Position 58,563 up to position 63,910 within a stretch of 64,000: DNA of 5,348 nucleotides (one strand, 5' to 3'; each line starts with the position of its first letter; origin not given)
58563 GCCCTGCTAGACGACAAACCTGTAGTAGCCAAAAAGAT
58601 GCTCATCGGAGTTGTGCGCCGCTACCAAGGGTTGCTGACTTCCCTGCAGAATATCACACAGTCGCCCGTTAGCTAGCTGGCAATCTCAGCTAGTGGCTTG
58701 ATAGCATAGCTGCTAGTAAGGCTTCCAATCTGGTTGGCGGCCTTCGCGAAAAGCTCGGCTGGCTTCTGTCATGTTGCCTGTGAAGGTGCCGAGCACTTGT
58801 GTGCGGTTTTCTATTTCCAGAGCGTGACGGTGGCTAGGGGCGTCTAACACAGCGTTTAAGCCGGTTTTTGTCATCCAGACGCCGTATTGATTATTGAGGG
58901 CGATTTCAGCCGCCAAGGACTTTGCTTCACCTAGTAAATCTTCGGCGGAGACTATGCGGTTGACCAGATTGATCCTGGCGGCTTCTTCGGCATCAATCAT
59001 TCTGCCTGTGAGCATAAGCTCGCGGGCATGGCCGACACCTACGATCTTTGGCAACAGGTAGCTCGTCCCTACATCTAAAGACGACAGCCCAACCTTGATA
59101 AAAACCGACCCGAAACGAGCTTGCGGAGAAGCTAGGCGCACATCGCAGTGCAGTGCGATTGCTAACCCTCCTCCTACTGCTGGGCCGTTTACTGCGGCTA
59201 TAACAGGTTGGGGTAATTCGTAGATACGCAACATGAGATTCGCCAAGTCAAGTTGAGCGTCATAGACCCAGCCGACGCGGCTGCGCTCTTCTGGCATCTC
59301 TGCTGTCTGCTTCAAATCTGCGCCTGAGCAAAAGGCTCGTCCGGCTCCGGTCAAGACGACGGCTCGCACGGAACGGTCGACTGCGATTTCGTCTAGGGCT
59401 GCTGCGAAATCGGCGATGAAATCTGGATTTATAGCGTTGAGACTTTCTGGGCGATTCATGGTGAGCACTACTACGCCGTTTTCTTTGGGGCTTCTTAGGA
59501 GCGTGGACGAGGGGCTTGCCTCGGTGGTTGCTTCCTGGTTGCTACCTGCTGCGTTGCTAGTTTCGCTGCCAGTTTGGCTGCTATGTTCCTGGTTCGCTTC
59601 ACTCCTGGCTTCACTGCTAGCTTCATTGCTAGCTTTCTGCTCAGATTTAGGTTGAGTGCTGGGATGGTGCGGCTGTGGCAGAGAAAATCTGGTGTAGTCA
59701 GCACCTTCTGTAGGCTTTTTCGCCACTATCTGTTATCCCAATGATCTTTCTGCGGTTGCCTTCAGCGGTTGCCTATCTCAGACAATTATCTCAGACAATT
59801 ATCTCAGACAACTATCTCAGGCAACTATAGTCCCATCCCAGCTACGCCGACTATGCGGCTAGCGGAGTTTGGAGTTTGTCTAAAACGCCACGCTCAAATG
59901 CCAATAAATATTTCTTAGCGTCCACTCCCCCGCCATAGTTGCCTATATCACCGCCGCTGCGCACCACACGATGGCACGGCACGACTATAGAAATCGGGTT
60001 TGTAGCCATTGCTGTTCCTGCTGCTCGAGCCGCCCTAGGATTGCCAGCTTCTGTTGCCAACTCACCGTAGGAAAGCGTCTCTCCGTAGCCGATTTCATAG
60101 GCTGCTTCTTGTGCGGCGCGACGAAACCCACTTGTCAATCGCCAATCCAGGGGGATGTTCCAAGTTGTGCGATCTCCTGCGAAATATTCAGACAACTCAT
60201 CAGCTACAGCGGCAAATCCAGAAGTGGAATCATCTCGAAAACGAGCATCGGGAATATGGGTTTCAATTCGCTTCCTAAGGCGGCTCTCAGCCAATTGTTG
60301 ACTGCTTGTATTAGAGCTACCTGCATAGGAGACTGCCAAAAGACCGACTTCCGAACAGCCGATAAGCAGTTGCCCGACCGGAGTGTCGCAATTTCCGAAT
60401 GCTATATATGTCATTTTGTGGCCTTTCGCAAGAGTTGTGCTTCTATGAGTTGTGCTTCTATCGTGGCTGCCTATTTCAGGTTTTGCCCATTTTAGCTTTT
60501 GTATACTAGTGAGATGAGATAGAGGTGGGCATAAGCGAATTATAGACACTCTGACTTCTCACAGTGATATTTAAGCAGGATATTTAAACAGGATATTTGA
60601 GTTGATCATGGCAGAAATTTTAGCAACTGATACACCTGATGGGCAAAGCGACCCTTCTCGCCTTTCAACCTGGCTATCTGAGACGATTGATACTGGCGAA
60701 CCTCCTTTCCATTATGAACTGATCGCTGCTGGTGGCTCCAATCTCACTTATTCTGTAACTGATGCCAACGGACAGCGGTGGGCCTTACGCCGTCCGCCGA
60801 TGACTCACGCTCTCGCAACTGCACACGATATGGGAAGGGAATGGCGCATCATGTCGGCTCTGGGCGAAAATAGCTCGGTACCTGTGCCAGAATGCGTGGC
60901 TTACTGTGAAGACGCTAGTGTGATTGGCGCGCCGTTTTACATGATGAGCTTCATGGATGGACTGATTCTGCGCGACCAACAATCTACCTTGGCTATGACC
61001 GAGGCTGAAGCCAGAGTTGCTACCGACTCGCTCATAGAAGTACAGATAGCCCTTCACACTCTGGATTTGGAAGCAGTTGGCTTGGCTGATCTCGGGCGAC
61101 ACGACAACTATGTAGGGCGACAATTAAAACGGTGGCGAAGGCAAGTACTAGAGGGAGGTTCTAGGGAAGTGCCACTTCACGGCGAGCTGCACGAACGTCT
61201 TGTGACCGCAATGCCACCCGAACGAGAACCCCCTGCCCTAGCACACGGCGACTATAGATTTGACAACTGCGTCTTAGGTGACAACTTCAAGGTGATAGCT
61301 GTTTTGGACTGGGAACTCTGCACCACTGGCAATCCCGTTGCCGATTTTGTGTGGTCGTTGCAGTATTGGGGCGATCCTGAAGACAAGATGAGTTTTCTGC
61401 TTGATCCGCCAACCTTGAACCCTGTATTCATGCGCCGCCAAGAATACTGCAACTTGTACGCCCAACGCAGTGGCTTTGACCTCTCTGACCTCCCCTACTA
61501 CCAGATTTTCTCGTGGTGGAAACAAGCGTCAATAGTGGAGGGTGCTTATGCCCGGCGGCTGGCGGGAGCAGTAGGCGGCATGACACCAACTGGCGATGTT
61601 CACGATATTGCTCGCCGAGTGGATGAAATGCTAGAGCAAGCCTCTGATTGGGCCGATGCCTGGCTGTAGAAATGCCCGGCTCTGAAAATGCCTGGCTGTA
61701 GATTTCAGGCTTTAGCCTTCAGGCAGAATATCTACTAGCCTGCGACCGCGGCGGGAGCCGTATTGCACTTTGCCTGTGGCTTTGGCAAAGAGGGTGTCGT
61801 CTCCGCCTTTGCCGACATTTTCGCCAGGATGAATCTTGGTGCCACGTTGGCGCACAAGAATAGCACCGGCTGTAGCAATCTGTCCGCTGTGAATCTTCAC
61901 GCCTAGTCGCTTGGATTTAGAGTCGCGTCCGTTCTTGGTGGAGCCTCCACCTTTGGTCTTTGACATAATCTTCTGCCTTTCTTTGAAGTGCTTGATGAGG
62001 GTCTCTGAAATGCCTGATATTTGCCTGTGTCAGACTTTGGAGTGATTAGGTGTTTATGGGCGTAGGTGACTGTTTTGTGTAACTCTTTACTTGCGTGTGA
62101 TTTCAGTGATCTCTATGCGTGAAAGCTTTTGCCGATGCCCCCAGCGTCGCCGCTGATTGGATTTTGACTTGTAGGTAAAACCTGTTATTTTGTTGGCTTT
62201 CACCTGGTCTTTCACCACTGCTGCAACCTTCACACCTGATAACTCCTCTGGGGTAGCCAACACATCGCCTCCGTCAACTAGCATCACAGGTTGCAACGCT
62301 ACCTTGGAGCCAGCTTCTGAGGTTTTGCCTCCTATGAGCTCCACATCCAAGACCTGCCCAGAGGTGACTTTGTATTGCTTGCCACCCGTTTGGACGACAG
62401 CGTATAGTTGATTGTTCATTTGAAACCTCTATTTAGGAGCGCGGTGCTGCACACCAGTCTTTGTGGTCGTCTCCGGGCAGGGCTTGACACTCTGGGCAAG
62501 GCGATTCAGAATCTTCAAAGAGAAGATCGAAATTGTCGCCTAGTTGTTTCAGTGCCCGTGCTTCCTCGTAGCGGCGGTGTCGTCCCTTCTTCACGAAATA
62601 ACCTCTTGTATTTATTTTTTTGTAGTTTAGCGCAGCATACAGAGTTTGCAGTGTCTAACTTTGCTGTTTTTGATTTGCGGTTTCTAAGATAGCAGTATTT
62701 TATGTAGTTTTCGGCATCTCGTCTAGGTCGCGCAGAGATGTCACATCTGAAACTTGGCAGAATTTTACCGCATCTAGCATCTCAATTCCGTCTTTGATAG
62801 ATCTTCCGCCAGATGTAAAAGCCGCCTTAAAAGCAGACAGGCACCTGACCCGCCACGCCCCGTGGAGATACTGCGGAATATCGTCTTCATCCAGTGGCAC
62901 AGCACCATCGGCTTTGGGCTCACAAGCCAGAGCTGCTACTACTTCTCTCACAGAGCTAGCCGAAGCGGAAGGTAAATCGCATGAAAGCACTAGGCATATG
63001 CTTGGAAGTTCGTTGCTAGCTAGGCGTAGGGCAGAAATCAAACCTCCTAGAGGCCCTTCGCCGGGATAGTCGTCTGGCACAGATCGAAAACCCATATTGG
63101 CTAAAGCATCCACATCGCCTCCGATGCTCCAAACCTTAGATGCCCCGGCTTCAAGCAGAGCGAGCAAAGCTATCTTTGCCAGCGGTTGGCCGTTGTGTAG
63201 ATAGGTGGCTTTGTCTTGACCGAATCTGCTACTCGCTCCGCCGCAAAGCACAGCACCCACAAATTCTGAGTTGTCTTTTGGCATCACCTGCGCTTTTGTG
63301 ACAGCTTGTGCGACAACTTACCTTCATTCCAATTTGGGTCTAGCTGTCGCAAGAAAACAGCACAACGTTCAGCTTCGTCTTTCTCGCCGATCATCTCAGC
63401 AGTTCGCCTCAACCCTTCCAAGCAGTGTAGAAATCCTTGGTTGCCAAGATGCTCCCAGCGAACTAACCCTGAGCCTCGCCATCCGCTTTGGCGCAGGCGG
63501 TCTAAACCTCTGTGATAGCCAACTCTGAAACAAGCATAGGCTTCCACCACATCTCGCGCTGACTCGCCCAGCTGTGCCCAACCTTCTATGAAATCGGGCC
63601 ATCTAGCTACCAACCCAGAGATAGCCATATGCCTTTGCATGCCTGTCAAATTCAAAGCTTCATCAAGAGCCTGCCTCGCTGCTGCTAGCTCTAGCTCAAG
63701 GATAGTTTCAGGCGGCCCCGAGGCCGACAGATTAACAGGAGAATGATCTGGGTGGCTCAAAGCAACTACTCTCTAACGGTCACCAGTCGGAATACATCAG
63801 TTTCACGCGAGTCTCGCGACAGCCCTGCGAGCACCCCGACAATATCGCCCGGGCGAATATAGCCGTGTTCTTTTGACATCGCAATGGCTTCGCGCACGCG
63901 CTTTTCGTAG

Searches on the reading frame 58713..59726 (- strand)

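Call 85: search_protein_families(library=pfam, proteins=[window:58713-59726:-], max_evalue=0.00001)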
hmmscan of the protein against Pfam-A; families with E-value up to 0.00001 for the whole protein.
window:58713-59726:- (337 aa): 2 families
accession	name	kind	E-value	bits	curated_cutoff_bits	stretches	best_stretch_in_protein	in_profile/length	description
PF00378.25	ECH_1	-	9.2e-56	189.4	27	1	81-335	2-249/251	Enoyl-CoA hydratase/isomerase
PF16113.10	ECH_2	-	1.4e-33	117.3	27.2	1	87-274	3-187/335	Enoyl-CoA hydratase/isomerase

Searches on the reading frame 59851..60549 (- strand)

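Call 85: search_protein_families(library=pfam, proteins=[window:59851-60549:-], max_evalue=0.00001)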
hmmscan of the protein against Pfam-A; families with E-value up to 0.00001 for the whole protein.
window:59851-60549:- (232 aa): 2 families
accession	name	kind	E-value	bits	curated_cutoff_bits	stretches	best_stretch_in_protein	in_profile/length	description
PF01035.26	DNA_binding_1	-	2.4e-28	98.2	27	1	142-220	2-80/81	6-O-methylguanine DNA methyltransferase, DNA binding domain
PF02870.21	Methyltransf_1N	-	3e-06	28.1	21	1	54-135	6-70/71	6-O-methylguanine DNA methyltransferase, ribonuclease-like domain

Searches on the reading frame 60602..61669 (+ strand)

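Call 85: search_protein_families(library=pfam, proteins=[window:60602-61669:+], max_evalue=0.00001)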
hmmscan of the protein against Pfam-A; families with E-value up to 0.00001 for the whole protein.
window:60602-61669:+ (355 aa): 1 family
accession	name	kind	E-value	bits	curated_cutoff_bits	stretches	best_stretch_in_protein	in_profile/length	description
PF01636.29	APH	-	1.6e-42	146.4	23.2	1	38-261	2-218/239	Phosphotransferase enzyme family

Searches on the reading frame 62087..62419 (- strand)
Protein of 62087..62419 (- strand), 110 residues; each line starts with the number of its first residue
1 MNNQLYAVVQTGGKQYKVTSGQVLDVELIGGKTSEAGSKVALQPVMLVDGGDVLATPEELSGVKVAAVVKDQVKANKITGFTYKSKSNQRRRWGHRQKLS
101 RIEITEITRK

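Call 85: search_protein_families(library=pfam, proteins=[window:62087-62419:-], max_evalue=0.00001)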
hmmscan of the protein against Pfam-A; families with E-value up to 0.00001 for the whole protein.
window:62087-62419:- (110 aa): 1 family
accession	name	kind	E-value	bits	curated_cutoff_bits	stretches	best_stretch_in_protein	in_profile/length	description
PF00829.26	Ribosomal_L21p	-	2.9e-28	98.5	27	1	6-107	2-99/99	Ribosomal prokaryotic L21 protein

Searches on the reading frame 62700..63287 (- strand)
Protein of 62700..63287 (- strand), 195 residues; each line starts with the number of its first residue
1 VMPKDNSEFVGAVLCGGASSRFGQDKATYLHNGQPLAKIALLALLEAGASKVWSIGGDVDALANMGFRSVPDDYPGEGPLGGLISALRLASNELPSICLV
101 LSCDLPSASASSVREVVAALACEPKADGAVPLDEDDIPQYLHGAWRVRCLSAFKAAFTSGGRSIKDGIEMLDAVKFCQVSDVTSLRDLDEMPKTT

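Call 85: search_protein_families(library=pfam, proteins=[window:62700-63287:-], max_evalue=0.00001)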
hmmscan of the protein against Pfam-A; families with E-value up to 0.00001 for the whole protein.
window:62700-63287:- (195 aa): 1 family
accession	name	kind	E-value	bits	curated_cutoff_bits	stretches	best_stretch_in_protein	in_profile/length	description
PF12804.13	NTP_transf_3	-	2.9e-26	93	27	1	11-163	1-152/160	MobA-like NTP transferase domain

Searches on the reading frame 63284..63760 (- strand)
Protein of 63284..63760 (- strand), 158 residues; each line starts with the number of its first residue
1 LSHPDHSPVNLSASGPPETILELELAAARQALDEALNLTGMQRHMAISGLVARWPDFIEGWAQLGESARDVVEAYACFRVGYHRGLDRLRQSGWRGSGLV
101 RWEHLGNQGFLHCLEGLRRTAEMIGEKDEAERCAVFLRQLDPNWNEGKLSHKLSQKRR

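Call 85: search_protein_families(library=pfam, proteins=[window:63284-63760:-], max_evalue=0.00001)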
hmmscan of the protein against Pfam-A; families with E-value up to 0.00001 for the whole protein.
window:63284-63760:- (158 aa): 1 family
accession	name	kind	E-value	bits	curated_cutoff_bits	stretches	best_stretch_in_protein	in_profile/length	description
PF11349.13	DUF3151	-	1.9e-34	118.9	28.4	1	42-143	19-123/127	Protein of unknown function (DUF3151)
